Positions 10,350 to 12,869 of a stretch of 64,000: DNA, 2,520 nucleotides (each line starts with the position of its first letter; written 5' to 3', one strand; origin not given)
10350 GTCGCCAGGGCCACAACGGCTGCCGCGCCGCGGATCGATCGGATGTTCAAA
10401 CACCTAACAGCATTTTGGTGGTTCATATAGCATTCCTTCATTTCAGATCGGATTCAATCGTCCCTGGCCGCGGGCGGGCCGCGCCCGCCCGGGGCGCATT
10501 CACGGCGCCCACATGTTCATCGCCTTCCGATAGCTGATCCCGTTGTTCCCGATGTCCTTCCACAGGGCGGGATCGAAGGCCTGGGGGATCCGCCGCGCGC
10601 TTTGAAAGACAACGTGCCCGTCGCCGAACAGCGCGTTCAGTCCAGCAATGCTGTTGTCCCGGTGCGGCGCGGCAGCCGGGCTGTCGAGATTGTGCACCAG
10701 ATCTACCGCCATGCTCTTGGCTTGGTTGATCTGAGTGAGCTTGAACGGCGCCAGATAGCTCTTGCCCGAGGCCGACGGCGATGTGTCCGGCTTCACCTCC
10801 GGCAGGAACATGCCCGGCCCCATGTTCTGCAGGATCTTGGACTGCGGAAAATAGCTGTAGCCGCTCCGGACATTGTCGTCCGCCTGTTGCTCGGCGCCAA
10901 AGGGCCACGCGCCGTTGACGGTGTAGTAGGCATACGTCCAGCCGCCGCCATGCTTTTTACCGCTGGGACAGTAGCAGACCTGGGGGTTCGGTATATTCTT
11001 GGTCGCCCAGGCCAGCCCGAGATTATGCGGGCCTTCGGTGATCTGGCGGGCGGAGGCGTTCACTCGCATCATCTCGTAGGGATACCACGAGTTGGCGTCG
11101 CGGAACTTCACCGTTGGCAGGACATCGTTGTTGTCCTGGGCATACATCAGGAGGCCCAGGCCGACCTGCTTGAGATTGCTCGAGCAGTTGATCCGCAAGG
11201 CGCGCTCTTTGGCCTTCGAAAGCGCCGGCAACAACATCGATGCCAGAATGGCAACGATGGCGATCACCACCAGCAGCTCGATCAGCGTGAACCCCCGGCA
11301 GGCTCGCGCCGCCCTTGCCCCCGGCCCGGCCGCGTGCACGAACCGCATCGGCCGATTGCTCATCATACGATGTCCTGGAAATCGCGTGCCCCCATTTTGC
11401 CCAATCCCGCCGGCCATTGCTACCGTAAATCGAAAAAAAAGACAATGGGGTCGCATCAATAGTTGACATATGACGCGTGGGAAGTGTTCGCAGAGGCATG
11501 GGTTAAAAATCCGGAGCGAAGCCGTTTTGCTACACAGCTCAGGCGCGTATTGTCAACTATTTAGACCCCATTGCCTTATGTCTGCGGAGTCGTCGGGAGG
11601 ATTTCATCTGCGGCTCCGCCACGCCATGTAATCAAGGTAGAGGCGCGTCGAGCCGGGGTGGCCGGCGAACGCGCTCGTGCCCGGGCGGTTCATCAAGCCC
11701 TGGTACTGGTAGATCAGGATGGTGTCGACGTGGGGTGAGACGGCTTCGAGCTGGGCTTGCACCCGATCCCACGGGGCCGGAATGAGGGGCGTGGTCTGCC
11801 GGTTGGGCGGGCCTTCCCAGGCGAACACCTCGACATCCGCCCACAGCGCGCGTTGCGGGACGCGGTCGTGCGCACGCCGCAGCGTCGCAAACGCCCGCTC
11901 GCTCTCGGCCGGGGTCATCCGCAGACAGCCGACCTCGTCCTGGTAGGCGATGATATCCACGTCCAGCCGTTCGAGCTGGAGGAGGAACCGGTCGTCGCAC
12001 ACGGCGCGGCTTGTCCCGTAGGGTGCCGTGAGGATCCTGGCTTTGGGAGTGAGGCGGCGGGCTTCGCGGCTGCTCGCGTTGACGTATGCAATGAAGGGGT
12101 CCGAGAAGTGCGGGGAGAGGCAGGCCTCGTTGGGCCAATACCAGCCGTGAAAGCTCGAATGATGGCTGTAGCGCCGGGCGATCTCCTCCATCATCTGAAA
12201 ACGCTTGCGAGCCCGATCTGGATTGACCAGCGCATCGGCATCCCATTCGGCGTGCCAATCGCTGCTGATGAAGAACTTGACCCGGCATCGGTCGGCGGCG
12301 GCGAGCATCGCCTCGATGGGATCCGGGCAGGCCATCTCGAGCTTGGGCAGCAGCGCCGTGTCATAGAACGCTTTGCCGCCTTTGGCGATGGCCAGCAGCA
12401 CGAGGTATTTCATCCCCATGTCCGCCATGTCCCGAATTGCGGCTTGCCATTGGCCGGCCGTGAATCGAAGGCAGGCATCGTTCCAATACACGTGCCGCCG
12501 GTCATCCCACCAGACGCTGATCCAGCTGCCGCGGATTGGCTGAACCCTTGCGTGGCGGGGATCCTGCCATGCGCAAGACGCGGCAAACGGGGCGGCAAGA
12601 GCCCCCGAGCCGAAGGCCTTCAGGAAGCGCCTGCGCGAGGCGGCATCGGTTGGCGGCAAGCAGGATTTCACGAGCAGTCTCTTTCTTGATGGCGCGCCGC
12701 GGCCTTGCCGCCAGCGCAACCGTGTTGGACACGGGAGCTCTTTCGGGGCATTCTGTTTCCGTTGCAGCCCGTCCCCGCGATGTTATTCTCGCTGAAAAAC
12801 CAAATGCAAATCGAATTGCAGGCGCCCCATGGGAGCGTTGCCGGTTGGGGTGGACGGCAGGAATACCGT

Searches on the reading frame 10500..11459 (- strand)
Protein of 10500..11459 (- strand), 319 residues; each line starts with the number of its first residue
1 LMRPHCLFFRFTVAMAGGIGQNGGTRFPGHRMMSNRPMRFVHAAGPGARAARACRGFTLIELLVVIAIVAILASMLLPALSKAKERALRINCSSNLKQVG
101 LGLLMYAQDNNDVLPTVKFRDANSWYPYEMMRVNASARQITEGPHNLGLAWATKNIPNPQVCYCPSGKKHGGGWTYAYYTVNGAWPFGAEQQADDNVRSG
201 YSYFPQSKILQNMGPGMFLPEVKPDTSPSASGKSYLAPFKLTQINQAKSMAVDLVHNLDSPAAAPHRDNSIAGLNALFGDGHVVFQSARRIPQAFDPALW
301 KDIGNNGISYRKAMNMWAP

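Call 55: search_protein_families(library=pfam, proteins=[window:10500-11459:-], max_evalue=0.001)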
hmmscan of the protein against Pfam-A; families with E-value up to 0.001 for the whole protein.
window:10500-11459:- (319 aa): 2 families
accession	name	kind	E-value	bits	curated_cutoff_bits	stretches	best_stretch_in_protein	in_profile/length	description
PF07963.17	N_methyl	-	5.8e-09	35.6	21.2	1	52-77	2-27/27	Prokaryotic N-terminal methylation motif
PF07596.16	SBP_bac_10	-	9.2e-06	26.3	23.3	1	82-123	2-42/268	Protein of unknown function (DUF1559)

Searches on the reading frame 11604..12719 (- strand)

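Call 8: search_protein_families(library=pfam, proteins=[window:11604-12719:-], max_evalue=0.01)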
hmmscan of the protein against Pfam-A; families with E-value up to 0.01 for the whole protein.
window:11604-12719:- (371 aa): 1 family
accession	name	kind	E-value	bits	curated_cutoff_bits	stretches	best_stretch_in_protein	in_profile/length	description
PF14488.12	DUF4434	-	2.8e-51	175.2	30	1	62-347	1-280/283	Domain of unknown function (DUF4434)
